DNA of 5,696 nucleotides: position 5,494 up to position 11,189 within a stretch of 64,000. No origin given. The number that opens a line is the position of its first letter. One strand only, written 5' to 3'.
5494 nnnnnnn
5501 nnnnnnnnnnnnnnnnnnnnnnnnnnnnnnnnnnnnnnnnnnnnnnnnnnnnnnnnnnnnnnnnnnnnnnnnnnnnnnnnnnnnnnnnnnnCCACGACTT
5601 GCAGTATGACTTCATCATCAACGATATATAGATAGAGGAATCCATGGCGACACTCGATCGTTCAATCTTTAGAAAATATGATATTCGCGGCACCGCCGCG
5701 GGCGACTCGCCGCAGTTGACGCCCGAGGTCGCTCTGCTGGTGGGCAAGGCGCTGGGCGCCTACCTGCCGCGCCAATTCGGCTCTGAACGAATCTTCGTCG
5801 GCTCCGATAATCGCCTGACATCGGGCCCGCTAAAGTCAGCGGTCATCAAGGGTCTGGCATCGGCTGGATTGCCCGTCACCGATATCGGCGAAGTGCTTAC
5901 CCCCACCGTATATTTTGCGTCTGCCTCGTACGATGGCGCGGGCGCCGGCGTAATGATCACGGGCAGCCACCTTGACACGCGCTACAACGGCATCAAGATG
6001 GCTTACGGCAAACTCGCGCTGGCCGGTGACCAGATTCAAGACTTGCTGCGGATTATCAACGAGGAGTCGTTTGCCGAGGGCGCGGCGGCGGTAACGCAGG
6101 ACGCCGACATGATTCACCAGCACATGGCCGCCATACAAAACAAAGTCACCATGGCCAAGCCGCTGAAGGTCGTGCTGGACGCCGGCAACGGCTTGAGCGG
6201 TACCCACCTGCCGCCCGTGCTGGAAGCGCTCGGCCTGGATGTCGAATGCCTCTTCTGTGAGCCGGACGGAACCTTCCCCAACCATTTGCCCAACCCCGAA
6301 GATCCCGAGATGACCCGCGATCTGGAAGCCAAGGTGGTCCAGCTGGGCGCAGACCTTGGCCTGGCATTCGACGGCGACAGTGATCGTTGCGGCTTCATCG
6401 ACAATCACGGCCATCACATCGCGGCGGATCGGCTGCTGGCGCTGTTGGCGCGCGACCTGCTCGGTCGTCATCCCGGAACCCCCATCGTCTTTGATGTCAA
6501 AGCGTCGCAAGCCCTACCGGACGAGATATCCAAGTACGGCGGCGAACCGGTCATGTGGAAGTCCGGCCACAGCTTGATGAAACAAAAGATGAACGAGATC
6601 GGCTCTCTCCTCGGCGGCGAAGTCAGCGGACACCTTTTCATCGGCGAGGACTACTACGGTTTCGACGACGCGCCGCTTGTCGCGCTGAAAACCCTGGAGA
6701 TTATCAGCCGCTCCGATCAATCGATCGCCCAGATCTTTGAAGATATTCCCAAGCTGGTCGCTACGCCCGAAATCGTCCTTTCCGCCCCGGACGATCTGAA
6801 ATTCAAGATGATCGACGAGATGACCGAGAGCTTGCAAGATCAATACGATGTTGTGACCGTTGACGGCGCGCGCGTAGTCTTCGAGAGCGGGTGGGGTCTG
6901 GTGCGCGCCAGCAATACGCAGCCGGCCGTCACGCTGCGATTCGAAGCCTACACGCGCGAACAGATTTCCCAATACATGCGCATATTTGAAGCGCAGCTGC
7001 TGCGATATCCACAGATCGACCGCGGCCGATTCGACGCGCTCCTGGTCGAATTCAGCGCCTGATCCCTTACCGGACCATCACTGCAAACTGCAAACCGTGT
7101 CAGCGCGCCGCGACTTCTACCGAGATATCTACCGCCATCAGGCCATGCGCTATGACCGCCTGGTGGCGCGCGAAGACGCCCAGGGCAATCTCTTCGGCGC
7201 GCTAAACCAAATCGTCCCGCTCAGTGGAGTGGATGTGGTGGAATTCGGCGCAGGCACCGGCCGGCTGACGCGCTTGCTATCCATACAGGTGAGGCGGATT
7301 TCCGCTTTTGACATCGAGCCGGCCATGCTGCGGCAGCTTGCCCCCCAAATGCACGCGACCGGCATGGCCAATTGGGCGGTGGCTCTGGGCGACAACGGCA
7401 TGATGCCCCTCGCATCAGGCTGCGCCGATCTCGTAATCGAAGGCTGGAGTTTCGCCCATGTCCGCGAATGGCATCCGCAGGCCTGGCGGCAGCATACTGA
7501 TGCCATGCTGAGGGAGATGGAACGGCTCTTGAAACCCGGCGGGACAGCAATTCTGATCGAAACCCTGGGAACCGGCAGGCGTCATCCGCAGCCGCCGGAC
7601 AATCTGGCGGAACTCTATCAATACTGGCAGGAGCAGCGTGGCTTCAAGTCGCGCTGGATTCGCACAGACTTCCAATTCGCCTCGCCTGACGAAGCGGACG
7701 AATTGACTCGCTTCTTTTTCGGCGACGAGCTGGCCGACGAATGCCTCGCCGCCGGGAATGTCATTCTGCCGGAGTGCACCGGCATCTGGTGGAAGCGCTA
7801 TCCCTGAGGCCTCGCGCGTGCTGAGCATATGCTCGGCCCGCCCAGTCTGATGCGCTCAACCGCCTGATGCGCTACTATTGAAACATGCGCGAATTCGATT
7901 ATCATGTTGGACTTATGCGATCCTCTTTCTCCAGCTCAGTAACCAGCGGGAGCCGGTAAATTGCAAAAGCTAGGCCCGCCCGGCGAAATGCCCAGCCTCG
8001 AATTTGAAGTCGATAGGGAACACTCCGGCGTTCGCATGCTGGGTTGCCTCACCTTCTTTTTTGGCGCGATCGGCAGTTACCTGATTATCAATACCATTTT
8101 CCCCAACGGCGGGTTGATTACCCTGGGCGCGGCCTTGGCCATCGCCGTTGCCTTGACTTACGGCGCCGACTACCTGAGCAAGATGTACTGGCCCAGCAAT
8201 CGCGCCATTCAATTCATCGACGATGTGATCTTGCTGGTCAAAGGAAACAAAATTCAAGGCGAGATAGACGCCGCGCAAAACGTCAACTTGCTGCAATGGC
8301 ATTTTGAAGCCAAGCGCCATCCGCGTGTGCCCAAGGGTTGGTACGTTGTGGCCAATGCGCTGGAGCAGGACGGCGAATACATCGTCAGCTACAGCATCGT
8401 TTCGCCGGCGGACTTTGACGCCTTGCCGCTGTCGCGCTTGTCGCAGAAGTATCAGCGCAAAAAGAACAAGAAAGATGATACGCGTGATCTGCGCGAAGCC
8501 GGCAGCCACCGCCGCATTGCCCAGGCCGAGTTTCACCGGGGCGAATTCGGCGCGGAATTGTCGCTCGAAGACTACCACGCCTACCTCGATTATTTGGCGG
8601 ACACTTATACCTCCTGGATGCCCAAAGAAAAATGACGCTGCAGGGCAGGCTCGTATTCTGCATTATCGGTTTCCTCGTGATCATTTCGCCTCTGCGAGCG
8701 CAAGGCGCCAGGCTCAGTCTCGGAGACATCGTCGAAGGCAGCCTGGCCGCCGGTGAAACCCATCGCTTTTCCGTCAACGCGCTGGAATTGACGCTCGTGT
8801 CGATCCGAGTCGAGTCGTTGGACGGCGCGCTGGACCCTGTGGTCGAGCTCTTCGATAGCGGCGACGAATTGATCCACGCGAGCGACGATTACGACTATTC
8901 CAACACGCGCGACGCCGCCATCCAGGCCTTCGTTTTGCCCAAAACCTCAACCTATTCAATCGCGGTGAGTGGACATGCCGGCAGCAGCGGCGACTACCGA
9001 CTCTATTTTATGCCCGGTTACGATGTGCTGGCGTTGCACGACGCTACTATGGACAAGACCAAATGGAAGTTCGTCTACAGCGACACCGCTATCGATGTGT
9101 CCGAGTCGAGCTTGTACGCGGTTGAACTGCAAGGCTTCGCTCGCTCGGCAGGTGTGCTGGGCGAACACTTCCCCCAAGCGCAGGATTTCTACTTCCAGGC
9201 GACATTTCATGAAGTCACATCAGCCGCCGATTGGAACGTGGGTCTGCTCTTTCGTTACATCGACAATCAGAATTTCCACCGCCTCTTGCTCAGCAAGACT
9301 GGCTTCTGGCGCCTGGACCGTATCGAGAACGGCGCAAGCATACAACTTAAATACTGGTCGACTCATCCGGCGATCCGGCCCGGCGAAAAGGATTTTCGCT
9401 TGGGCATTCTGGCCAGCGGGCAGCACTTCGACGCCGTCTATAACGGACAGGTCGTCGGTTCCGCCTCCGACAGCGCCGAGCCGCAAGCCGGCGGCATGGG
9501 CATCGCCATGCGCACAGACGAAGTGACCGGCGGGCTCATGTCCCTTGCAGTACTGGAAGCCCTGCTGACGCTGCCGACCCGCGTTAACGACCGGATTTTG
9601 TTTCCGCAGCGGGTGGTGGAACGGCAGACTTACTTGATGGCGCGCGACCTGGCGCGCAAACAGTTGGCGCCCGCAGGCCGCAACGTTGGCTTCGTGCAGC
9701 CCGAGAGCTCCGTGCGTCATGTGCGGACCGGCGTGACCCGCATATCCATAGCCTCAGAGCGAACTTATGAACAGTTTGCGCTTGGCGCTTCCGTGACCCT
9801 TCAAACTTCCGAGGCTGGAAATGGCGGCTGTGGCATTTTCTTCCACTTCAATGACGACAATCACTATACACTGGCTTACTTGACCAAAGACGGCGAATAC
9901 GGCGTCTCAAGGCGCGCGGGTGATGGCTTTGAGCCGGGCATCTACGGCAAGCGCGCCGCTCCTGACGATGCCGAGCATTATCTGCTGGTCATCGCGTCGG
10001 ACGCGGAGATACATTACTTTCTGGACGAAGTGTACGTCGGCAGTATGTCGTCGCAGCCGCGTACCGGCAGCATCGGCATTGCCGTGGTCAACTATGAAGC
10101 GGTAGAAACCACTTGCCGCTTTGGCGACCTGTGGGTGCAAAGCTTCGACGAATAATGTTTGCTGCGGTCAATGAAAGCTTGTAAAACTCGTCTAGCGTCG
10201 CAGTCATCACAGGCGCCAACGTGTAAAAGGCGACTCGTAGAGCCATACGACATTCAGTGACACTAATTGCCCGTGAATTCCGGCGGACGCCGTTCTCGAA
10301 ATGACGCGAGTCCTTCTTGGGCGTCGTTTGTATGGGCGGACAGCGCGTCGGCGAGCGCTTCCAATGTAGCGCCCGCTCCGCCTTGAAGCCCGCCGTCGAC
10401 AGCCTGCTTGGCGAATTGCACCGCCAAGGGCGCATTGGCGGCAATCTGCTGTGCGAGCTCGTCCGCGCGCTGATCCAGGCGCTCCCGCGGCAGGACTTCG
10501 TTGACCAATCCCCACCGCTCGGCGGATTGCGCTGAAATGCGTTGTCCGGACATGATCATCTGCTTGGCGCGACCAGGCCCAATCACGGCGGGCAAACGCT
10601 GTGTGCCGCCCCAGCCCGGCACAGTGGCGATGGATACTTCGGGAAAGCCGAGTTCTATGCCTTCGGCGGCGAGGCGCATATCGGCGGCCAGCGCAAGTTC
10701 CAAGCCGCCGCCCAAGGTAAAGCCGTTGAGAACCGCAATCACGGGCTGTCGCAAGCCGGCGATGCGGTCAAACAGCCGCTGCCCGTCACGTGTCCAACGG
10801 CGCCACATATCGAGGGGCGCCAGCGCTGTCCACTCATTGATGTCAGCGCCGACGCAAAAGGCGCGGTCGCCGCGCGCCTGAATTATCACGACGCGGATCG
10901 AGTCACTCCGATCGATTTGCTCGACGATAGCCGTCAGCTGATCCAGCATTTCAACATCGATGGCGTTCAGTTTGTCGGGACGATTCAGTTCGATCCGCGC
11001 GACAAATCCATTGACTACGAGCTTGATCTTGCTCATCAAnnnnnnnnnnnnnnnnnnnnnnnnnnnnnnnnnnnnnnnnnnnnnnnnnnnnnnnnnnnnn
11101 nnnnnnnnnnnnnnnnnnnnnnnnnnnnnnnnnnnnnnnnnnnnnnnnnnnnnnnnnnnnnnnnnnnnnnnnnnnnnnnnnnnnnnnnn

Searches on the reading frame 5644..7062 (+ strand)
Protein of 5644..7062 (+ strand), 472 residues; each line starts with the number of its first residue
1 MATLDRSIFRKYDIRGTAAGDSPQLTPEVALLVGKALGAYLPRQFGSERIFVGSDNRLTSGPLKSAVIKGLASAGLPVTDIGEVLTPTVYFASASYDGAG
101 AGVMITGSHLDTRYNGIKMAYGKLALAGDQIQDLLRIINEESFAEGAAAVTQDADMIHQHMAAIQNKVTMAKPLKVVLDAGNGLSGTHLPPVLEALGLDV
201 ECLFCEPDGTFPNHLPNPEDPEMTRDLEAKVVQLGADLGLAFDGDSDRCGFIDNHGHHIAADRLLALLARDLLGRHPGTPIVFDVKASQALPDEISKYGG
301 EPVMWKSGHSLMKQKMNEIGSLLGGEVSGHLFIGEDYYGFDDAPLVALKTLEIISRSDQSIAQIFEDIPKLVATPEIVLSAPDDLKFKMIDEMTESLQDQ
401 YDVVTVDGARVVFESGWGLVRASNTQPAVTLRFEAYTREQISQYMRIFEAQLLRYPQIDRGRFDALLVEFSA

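Call 8: search_protein_families(library=pfam, proteins=[window:5644-7062:+], max_evalue=0.001)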
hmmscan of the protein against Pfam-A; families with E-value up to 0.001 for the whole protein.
window:5644-7062:+ (472 aa): 4 families
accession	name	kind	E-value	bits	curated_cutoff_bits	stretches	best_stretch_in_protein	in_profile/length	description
PF02878.22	PGM_PMM_I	-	1.6e-29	102.8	22.5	1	7-144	2-137/138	Phosphoglucomutase/phosphomannomutase, alpha/beta/alpha domain I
PF02879.22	PGM_PMM_II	-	2.7e-25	89.3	29.3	1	161-256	4-103/103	Phosphoglucomutase/phosphomannomutase, alpha/beta/alpha domain II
PF02880.22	PGM_PMM_III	-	5.2e-21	75.4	20.7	1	262-369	3-112/115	Phosphoglucomutase/phosphomannomutase, alpha/beta/alpha domain III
PF00408.26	PGM_PMM_IV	-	3.6e-10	40.2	23.1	1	399-445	21-62/68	Phosphoglucomutase/phosphomannomutase, C-terminal domain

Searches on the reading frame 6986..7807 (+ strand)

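Call 8: search_protein_families(library=pfam, proteins=[window:6986-7807:+], max_evalue=0.001)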
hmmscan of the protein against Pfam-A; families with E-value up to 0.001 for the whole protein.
window:6986-7807:+ (273 aa): 6 families
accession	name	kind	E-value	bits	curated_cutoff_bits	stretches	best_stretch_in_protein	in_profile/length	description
PF08241.18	Methyltransf_11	-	1.4e-11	45.4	21.2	1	86-189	2-94/95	Methyltransferase domain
PF13649.12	Methyltransf_25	-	1.4e-11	45.3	27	1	84-186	1-97/97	Methyltransferase domain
PF13489.12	Methyltransf_23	-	3.3e-07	30.6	27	1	69-216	9-137/164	Methyltransferase domain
PF13847.12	Methyltransf_31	-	8.4e-07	29.2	27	1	80-192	3-111/145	Methyltransferase domain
PF08242.18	Methyltransf_12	-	4.5e-06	27.8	30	1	85-187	1-97/98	Methyltransferase domain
PF01209.24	Ubie_methyltran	-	0.00025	20.9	20.1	1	78-193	45-154/233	ubiE/COQ5 methyltransferase family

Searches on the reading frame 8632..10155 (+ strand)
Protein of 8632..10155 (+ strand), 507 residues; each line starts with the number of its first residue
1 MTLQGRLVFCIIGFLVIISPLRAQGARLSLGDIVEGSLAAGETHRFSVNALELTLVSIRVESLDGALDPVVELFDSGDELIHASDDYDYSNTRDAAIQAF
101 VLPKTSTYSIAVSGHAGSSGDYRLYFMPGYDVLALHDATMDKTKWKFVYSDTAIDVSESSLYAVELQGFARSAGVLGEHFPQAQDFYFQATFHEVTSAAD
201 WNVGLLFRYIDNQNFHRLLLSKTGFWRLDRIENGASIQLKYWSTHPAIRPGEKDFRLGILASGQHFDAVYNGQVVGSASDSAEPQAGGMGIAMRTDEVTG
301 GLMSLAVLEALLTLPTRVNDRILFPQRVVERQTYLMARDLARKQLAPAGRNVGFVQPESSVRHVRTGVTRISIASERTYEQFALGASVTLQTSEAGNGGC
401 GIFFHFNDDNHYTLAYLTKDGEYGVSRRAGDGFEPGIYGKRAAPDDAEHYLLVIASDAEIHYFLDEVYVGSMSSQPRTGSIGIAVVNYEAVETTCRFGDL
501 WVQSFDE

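Call 8: search_protein_families(library=pfam, proteins=[window:8632-10155:+], max_evalue=0.001)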
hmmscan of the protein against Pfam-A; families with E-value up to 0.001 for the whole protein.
window:8632-10155:+ (507 aa): 1 family
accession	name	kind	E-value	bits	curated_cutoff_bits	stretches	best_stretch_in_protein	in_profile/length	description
PF04151.21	PPC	-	6.4e-05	24.2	25.9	1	43-114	2-70/70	Bacterial pre-peptidase C-terminal domain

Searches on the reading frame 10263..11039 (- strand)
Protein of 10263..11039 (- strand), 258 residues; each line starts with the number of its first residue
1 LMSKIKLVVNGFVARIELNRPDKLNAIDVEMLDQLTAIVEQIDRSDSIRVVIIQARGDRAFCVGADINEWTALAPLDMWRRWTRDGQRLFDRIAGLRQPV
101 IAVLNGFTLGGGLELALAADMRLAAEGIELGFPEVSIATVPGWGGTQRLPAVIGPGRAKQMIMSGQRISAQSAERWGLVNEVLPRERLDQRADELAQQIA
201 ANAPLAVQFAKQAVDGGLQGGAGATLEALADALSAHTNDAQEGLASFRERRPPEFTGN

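Call 8: search_protein_families(library=pfam, proteins=[window:10263-11039:-], max_evalue=0.001)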
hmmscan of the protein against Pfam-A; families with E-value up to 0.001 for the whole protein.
window:10263-11039:- (258 aa): 2 families
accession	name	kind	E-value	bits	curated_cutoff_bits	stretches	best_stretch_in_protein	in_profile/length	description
PF00378.25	ECH_1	-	7.3e-57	193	27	1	13-257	6-250/251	Enoyl-CoA hydratase/isomerase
PF16113.10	ECH_2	-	1.5e-36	127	27.2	1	14-202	2-191/335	Enoyl-CoA hydratase/isomerase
